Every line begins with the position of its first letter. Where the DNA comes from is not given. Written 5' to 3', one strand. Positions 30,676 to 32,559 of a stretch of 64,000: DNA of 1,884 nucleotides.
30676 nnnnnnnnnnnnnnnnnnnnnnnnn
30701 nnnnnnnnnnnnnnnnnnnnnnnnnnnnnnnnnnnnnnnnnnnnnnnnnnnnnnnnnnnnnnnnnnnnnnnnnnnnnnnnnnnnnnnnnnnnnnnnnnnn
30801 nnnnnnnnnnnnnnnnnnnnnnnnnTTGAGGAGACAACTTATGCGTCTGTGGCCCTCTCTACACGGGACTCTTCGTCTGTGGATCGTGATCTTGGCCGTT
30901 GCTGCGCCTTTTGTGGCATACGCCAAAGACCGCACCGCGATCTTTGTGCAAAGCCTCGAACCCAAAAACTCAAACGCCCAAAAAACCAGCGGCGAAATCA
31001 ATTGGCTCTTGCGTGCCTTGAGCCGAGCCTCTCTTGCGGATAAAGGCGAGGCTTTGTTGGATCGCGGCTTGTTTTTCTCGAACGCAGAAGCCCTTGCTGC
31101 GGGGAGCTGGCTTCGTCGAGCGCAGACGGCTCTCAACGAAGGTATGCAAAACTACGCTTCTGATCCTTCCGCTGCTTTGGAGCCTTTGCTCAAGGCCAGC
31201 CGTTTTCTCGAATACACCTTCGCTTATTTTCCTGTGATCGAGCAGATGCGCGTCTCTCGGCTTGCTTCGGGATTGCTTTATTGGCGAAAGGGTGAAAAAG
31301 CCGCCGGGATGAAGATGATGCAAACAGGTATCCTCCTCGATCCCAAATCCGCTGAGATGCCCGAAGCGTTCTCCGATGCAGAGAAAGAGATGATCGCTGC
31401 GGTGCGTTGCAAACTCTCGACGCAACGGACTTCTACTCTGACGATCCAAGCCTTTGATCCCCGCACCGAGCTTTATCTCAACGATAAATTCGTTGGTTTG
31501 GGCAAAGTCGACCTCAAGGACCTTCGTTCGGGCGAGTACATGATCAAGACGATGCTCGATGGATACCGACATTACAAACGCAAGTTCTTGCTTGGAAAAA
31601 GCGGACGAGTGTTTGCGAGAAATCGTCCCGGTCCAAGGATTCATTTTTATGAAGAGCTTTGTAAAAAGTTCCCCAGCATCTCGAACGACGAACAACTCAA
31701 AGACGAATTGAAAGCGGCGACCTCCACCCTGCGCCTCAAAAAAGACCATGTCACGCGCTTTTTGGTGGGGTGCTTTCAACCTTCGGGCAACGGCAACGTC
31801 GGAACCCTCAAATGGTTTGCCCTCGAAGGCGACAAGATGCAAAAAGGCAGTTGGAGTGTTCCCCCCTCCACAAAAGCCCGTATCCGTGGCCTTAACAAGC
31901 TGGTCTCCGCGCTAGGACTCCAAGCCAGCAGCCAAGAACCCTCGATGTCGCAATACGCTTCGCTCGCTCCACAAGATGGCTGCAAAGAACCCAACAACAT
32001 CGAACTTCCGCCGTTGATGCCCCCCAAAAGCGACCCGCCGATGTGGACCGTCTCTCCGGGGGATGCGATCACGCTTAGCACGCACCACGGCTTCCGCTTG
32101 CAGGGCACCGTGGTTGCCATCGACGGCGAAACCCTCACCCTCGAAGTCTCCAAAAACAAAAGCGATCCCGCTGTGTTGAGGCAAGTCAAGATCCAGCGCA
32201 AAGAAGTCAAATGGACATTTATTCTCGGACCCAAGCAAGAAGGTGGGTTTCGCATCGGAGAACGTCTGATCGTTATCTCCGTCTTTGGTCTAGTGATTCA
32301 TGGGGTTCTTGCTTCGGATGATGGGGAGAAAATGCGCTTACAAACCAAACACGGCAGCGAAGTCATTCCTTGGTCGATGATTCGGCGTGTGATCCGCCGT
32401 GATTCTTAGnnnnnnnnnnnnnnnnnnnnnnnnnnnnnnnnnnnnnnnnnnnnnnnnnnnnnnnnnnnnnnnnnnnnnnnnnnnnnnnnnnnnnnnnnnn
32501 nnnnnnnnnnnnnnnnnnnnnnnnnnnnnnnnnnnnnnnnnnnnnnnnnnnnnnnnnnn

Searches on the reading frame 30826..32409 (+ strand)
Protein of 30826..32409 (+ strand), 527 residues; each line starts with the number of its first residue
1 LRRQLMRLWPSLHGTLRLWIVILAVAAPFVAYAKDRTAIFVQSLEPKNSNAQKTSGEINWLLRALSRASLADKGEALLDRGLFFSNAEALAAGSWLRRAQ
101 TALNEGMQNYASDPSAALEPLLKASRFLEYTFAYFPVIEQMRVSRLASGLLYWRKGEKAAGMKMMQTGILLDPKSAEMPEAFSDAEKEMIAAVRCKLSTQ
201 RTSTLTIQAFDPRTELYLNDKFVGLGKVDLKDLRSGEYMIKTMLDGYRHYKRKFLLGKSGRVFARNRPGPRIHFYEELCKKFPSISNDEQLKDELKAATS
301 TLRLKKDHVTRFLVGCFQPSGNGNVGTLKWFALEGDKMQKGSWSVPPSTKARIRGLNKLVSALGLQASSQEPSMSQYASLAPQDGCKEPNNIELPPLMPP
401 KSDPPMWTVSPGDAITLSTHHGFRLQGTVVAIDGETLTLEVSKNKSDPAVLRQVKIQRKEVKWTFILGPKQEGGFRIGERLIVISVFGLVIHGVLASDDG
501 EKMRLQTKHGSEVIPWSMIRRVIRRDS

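Call 6: search_protein_families(library=pfam, proteins=[window:30826-32409:+], max_evalue=0.1)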
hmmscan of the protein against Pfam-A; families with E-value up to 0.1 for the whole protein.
window:30826-32409:+ (527 aa): 1 family
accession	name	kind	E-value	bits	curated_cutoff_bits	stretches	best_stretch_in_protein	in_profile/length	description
PF08308.17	PEGA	-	0.014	15.8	20.8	1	203-256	2-55/71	PEGA domain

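Call 7: search_protein_families(library=ncbifam, proteins=[window:30826-32409:+], max_evalue=0.01)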
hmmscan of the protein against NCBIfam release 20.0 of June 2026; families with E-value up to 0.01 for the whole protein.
window:30826-32409:+ (527 aa): 0 families
